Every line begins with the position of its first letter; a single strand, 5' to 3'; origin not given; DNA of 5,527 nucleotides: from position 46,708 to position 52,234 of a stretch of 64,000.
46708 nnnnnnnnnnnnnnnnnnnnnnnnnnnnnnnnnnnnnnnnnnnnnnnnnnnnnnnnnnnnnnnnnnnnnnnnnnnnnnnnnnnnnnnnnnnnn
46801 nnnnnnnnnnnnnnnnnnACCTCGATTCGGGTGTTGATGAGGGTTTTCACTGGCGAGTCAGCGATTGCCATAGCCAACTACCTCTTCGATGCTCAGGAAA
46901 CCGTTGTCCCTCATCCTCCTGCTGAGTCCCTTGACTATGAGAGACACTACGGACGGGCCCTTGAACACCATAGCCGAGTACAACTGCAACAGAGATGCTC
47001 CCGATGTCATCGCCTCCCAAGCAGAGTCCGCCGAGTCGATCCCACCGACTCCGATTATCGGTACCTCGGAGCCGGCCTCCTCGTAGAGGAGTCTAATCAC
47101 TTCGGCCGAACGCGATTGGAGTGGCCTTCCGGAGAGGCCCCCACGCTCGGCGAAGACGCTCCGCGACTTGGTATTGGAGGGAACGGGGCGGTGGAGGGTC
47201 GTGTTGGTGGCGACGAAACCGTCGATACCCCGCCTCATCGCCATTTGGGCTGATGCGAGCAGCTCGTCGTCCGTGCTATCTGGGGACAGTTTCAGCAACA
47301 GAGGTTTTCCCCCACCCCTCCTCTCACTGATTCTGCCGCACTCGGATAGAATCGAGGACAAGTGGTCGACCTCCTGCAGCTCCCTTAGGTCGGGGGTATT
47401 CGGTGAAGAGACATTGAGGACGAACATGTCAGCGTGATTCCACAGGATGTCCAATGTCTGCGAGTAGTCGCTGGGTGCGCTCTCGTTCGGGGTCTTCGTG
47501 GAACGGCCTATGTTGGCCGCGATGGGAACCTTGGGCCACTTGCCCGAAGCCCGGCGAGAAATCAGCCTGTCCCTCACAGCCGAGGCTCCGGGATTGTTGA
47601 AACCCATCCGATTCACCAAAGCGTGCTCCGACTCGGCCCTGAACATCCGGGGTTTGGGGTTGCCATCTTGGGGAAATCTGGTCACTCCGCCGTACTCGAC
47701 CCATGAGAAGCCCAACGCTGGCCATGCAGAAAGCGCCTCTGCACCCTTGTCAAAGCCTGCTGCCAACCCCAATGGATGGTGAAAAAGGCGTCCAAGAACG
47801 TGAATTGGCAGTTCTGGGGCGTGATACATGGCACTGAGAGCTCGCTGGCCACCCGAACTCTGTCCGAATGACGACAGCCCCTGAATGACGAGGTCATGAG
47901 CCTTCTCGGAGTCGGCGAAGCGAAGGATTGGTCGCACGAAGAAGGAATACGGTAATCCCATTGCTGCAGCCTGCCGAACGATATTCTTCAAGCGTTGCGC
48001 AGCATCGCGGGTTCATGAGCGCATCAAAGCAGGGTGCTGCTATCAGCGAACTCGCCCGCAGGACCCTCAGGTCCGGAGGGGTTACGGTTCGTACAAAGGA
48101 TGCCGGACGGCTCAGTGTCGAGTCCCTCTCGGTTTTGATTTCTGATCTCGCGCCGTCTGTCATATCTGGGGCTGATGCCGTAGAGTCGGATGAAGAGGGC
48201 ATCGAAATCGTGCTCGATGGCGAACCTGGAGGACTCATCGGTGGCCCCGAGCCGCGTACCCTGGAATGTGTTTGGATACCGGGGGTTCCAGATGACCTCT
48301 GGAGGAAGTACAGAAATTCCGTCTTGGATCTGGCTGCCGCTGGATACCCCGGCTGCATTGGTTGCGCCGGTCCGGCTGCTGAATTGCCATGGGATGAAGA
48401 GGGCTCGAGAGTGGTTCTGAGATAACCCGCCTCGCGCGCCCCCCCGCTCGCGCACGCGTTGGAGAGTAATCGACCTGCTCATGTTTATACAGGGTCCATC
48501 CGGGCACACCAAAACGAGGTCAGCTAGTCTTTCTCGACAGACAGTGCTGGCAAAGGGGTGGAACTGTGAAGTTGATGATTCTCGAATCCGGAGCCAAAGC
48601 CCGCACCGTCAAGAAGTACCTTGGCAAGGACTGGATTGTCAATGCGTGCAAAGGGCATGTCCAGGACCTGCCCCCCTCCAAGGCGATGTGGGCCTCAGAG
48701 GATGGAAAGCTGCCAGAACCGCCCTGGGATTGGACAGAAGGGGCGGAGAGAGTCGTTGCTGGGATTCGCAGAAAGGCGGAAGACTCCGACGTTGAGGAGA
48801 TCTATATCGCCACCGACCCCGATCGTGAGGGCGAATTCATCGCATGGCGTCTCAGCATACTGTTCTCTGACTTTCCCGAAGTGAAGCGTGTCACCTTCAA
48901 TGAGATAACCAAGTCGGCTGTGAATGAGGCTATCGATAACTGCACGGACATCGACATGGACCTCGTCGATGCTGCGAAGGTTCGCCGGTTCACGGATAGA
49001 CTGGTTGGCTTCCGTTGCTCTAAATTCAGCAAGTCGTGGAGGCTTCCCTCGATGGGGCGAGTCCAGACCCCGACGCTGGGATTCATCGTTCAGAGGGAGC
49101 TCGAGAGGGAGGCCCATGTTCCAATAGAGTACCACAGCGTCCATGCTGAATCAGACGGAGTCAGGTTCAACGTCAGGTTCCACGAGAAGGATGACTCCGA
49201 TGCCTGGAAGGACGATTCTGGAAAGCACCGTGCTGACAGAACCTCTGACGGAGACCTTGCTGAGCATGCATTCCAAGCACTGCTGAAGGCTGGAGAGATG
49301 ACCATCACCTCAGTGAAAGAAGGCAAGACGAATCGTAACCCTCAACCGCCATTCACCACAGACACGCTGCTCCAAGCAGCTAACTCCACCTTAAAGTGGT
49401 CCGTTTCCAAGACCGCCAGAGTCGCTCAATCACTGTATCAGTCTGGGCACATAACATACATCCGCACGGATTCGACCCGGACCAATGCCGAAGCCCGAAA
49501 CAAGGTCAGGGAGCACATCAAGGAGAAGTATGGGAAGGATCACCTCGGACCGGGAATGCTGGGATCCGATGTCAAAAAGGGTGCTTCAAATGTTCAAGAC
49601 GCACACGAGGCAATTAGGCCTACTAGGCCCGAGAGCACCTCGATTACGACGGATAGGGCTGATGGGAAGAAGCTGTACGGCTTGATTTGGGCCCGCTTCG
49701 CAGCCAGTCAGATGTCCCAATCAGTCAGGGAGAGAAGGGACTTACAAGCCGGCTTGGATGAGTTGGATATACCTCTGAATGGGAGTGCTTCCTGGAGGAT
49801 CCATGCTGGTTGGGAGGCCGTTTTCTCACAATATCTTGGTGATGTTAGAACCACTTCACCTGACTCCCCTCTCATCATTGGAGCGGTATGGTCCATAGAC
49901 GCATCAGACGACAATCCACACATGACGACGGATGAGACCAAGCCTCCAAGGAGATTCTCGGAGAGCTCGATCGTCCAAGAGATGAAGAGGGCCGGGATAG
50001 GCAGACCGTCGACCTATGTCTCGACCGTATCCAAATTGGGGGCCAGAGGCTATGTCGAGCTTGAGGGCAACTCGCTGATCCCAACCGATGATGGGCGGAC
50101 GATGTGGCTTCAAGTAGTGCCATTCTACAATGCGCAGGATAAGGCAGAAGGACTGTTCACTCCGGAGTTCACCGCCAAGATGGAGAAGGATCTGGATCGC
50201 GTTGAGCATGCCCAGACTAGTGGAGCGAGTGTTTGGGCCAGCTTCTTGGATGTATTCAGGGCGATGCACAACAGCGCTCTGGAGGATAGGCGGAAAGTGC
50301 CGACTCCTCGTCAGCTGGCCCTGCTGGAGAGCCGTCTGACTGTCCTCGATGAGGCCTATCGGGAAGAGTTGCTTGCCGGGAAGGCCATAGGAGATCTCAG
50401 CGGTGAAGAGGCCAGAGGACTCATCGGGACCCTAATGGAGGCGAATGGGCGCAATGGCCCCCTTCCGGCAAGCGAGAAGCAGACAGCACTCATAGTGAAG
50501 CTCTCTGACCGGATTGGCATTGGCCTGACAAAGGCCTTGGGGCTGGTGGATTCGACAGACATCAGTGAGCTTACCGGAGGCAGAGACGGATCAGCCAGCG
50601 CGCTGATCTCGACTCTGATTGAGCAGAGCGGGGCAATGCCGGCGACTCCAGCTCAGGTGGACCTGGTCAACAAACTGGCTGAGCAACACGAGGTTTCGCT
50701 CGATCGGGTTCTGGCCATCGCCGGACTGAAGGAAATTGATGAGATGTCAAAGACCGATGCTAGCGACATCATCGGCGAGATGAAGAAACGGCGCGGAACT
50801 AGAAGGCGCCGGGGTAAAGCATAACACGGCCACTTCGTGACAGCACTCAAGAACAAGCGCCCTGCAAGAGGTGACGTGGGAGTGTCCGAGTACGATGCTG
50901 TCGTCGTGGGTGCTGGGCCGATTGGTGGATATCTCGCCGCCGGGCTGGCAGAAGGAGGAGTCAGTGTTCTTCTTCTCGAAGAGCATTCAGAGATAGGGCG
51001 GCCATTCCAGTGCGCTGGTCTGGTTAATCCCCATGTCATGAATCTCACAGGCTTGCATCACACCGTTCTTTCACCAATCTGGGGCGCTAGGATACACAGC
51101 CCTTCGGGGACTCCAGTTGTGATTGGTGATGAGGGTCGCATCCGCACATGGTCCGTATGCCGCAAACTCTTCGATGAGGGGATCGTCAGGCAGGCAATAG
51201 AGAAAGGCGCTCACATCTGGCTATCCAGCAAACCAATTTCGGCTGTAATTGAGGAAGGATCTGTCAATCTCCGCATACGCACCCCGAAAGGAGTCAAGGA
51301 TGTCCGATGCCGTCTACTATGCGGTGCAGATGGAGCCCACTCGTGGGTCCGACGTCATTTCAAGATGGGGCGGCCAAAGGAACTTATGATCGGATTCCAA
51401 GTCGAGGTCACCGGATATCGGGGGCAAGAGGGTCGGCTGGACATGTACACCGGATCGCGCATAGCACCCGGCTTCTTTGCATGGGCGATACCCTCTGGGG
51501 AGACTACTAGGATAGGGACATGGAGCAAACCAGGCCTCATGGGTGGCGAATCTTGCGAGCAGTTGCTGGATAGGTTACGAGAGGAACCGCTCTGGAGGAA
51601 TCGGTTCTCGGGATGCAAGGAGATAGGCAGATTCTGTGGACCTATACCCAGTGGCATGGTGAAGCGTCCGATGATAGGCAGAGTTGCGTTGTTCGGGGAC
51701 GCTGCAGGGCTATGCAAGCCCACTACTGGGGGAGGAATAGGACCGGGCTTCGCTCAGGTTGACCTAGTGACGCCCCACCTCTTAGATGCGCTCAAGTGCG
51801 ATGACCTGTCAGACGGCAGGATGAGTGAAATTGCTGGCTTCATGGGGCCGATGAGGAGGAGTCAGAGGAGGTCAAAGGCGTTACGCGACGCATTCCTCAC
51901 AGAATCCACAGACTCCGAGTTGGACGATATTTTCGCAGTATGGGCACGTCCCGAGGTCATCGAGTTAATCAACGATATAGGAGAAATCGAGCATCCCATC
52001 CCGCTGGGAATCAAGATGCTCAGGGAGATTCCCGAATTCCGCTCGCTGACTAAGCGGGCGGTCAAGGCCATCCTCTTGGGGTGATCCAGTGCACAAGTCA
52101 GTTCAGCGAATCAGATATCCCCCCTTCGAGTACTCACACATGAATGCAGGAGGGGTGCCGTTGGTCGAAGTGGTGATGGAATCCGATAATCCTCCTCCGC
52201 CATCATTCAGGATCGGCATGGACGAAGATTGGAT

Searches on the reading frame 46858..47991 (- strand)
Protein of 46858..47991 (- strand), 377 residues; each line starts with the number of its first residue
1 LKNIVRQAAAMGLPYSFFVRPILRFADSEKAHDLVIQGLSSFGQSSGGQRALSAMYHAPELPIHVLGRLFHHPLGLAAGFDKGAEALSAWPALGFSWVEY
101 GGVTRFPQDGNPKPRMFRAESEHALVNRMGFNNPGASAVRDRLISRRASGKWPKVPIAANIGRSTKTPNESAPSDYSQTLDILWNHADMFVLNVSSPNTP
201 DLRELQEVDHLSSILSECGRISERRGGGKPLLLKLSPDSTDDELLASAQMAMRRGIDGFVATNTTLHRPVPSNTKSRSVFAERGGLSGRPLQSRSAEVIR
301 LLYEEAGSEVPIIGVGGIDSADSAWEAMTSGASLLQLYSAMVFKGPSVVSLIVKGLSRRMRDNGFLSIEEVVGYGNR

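Call 67: search_protein_families(library=pfam, proteins=[window:46858-47991:-], max_evalue=0.001)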
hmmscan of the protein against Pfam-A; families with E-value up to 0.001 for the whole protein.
window:46858-47991:- (377 aa): 1 family
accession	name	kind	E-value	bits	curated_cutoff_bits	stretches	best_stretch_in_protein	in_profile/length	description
PF01180.27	DHO_dh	-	3e-73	247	27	1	63-360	4-291/291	Dihydroorotate dehydrogenase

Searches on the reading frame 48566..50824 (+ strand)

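Call 67: search_protein_families(library=pfam, proteins=[window:48566-50824:+], max_evalue=0.001)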
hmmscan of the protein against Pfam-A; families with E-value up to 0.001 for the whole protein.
window:48566-50824:+ (752 aa): 2 families
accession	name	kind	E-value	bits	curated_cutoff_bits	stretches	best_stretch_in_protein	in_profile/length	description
PF01131.25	Topoisom_bac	-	2.1e-91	307.4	35.1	1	129-556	2-409/411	DNA topoisomerase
PF01751.28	Toprim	-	6.8e-13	49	23.1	1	2-114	1-96/96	Toprim domain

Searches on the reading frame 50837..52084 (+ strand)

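Call 67: search_protein_families(library=pfam, proteins=[window:50837-52084:+], max_evalue=0.001)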
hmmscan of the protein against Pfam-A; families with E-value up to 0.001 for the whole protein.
window:50837-52084:+ (415 aa): 5 families
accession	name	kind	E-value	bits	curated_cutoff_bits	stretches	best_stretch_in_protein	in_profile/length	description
PF01494.25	FAD_binding_3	-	5.3e-13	49.4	22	1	19-180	2-172/349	FAD binding domain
PF05834.18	Lycopene_cycl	-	1.4e-08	34.7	23.4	1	20-173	1-146/380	Lycopene cyclase protein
PF13450.12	NAD_binding_8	-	4.6e-05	24.1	21.9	1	23-54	1-32/68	NAD(P)-binding Rossmann-like domain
PF03486.20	HI0933_like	-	0.00011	22.2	50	1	20-62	2-44/244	HI0933-like protein Rossmann domain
PF01266.30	DAO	-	0.0008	19.5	27.9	0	20-66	1-49/353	FAD dependent oxidoreductase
